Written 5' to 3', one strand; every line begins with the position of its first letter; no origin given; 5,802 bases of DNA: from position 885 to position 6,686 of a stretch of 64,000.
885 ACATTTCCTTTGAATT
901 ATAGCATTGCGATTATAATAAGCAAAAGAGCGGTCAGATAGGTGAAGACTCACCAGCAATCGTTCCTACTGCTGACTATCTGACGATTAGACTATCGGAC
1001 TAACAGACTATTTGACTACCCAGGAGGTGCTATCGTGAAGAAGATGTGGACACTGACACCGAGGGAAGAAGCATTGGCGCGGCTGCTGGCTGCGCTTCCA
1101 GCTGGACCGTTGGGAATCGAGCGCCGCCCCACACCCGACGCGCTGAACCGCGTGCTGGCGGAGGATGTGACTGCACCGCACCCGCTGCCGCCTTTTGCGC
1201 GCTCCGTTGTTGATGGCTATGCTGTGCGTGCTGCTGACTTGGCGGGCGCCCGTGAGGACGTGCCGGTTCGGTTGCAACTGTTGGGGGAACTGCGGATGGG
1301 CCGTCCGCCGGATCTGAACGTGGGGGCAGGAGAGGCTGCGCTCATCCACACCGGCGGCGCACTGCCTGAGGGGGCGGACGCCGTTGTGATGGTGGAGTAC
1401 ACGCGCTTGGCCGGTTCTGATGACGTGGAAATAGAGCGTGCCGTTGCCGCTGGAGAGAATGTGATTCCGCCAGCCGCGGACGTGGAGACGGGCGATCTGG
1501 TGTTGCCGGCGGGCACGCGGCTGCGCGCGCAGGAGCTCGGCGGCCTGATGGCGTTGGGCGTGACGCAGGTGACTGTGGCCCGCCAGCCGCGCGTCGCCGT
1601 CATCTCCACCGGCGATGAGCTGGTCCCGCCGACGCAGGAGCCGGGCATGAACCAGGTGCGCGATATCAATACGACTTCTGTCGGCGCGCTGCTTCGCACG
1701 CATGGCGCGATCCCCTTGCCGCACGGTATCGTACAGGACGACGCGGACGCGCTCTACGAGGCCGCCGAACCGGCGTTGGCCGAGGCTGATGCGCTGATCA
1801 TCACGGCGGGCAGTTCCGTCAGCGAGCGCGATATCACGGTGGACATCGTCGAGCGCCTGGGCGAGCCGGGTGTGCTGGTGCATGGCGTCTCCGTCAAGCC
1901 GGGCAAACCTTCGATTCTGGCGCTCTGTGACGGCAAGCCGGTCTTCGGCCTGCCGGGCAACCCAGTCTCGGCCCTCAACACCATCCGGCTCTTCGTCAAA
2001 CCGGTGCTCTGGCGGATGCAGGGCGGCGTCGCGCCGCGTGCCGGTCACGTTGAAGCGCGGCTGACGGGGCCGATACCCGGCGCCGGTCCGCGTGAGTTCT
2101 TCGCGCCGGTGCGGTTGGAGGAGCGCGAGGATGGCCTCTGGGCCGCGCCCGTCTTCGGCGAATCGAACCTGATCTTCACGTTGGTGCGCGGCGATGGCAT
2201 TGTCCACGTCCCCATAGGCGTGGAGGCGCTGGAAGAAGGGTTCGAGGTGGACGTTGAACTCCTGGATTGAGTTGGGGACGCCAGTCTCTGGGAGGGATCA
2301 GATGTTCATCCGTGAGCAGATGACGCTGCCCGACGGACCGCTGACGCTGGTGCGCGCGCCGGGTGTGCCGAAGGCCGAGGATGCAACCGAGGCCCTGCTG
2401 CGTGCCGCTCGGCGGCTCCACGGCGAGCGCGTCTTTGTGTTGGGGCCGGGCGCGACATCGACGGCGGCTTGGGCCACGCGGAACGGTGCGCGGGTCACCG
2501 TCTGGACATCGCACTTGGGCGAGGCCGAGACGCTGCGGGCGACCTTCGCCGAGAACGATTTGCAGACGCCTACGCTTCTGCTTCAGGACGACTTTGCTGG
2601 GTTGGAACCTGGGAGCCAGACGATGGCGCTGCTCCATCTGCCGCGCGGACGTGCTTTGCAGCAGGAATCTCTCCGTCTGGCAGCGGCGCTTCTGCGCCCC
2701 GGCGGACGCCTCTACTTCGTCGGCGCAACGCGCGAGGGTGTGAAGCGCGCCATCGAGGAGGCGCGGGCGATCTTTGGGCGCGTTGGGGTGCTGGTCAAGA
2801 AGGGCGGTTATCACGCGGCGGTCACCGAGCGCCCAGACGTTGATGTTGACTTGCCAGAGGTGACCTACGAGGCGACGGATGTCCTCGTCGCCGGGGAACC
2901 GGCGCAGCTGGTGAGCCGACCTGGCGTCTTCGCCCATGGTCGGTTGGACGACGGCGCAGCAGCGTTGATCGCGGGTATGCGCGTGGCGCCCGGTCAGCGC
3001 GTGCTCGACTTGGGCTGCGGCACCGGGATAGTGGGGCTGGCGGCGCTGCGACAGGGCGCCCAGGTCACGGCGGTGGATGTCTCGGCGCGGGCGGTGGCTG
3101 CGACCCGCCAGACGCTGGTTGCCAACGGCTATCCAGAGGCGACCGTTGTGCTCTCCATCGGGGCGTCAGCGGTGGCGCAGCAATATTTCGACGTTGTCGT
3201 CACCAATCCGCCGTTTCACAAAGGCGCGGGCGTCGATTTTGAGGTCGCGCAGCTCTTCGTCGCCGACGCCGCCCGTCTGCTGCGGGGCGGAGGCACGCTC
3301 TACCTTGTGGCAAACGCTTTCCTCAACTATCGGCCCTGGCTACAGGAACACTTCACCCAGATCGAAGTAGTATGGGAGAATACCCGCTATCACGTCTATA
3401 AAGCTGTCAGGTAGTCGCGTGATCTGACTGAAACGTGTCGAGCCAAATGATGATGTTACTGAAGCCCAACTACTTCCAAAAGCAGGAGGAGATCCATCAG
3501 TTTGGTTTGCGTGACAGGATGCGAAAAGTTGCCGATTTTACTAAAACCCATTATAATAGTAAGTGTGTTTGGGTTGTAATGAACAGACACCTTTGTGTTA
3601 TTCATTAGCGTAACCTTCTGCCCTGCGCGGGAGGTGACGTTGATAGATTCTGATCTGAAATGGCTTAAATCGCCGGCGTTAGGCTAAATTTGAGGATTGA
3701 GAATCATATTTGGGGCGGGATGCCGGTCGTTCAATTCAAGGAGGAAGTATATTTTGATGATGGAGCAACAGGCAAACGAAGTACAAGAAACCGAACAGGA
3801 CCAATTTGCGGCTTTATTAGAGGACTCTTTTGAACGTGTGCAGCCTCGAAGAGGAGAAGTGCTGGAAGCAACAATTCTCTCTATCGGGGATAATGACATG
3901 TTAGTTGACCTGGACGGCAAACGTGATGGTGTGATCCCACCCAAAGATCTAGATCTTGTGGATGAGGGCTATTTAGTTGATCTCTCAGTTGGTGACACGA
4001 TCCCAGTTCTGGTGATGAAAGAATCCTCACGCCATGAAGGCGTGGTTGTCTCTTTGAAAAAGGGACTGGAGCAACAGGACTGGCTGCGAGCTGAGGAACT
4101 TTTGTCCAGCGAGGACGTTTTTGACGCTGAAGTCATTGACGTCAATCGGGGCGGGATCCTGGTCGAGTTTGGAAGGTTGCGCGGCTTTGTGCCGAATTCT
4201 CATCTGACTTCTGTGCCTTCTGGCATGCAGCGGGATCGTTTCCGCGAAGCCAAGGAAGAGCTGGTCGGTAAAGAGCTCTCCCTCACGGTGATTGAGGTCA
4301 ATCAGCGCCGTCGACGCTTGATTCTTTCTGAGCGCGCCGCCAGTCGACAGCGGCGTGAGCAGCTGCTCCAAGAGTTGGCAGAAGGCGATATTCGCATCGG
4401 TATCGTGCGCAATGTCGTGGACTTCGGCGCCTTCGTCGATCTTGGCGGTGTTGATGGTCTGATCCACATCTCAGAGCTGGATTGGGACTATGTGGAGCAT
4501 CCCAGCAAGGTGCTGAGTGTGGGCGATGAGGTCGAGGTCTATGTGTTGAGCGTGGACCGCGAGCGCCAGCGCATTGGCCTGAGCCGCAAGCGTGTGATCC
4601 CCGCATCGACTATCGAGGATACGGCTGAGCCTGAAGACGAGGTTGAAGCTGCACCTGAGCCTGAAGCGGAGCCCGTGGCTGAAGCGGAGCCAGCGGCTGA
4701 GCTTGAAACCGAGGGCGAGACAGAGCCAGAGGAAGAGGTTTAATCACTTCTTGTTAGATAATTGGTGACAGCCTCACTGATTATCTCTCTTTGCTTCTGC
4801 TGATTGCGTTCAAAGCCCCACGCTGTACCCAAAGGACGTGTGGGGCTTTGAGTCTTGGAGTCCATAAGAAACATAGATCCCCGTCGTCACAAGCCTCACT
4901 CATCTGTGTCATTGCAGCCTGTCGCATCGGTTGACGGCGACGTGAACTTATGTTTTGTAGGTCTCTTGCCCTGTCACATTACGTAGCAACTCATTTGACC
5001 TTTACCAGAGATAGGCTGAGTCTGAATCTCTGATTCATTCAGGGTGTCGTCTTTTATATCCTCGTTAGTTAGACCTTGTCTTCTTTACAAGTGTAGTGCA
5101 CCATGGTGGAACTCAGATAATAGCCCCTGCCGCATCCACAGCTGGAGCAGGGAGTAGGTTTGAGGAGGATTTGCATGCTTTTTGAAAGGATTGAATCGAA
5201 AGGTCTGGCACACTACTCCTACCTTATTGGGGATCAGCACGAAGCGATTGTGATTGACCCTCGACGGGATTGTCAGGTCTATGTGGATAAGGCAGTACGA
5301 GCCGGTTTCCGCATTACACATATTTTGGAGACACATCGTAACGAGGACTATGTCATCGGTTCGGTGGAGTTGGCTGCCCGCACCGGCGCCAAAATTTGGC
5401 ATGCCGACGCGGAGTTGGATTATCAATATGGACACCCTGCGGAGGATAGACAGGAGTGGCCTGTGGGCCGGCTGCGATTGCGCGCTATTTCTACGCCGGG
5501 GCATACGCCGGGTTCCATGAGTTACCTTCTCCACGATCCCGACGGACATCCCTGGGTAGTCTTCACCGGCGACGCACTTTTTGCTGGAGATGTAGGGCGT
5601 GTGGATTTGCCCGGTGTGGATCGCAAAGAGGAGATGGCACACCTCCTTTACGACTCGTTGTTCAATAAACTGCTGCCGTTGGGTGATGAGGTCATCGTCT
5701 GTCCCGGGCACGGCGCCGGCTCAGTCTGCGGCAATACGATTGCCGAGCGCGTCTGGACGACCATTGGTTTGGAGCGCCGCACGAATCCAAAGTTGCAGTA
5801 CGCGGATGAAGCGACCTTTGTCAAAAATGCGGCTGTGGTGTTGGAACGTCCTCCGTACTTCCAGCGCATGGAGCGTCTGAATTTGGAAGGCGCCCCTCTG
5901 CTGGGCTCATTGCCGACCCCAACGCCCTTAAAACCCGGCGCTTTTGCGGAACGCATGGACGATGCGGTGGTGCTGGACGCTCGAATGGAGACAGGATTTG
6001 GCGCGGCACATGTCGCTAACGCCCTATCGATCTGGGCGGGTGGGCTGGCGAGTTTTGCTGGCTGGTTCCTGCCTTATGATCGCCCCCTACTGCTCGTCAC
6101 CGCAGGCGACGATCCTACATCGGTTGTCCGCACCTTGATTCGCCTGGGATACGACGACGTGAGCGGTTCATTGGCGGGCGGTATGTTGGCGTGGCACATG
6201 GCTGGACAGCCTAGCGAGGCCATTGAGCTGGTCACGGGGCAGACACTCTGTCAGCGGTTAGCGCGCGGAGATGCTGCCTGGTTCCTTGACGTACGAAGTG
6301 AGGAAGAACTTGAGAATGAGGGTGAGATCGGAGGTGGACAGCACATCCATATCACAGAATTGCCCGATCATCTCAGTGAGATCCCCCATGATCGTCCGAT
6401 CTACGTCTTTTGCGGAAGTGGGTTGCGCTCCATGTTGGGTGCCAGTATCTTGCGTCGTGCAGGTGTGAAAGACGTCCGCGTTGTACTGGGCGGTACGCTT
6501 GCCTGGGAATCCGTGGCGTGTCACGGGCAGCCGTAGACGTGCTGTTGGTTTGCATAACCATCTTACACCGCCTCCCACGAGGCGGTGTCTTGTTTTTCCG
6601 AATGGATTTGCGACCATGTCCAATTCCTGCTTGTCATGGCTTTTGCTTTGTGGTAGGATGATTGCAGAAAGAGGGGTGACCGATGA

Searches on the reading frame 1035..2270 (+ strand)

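Call 42: search_protein_families(library=pfam, proteins=[window:1035-2270:+], max_evalue=0.00001)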
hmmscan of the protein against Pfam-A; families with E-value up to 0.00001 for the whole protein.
window:1035-2270:+ (411 aa): 3 families
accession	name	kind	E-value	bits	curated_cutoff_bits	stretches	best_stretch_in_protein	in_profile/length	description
PF03453.22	MoeA_N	-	9.2e-44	149.4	30.8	1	10-175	3-160/160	MoeA N-terminal region (domain I and II)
PF00994.29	MoCF_biosynth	-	1.2e-27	96.8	26.6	1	188-325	1-142/144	Probable molybdopterin binding domain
PF03454.20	MoeA_C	-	4.2e-12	46.6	22.1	1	341-410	2-72/72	MoeA C-terminal region (domain IV)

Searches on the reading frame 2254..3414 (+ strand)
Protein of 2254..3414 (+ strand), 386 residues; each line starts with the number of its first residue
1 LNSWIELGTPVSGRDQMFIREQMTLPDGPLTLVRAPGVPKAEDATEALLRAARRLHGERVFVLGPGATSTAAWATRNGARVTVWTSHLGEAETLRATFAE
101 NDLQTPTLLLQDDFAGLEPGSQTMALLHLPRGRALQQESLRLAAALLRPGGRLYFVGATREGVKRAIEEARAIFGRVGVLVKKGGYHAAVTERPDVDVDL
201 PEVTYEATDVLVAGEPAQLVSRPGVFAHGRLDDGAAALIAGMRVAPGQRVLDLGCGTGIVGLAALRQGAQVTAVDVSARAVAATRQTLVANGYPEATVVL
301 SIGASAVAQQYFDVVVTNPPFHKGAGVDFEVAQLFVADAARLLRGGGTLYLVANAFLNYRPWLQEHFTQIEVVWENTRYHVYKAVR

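Call 42: search_protein_families(library=pfam, proteins=[window:2254-3414:+], max_evalue=0.00001)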
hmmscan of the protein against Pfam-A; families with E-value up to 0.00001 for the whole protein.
window:2254-3414:+ (386 aa): 10 families
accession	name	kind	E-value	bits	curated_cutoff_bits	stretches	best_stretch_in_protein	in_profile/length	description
PF05175.20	MTS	-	1.7e-52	177.9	23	1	218-383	3-170/170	Methyltransferase small domain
PF13649.12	Methyltransf_25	-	1.2e-13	52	27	1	250-347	1-97/97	Methyltransferase domain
PF08241.18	Methyltransf_11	-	2.2e-12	47.9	21.2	1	251-350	1-94/95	Methyltransferase domain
PF06325.19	PrmA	-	4.1e-11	43.4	22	1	243-318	158-233/296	Ribosomal protein L11 methyltransferase (PrmA)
PF08242.18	Methyltransf_12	-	6.1e-10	40.1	30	1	251-349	1-98/98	Methyltransferase domain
PF08468.16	MTS_N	-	7.6e-10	39.5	27.3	1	46-170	2-119/158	Methyltransferase small domain N-terminal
PF13847.12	Methyltransf_31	-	1.2e-08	35.2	27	1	247-350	4-108/145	Methyltransferase domain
PF03602.21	Cons_hypoth95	-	7.1e-08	32.8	24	1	246-326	41-128/182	Conserved hypothetical protein 95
PF13489.12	Methyltransf_23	-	7.9e-08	32.6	27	1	246-318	22-88/164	Methyltransferase domain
PF02353.26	CMAS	-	2e-07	31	27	1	241-353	57-166/273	Mycolic acid cyclopropane synthetase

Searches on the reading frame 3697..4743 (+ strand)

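Call 42: search_protein_families(library=pfam, proteins=[window:3697-4743:+], max_evalue=0.00001)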
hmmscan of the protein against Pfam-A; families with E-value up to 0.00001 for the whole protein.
window:3697-4743:+ (348 aa): 2 families
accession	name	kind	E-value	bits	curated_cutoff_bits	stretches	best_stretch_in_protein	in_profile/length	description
PF00575.29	S1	-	4.2e-46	155.7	22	3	227-298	2-74/74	S1 RNA binding domain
PF23459.1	S1_RRP5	-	3.4e-10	40.8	27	0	229-296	3-71/72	RRP5 S1 domain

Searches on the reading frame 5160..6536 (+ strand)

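Call 42: search_protein_families(library=pfam, proteins=[window:5160-6536:+], max_evalue=0.00001)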
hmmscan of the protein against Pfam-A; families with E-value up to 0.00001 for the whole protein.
window:5160-6536:+ (458 aa): 2 families
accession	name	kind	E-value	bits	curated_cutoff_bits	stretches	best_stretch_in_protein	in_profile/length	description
PF00581.25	Rhodanese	-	8.3e-20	71.6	22.2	1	364-450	6-100/102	Rhodanese-like domain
PF00753.33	Lactamase_B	-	8.2e-12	45.9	22.7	1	16-184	4-196/196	Metallo-beta-lactamase superfamily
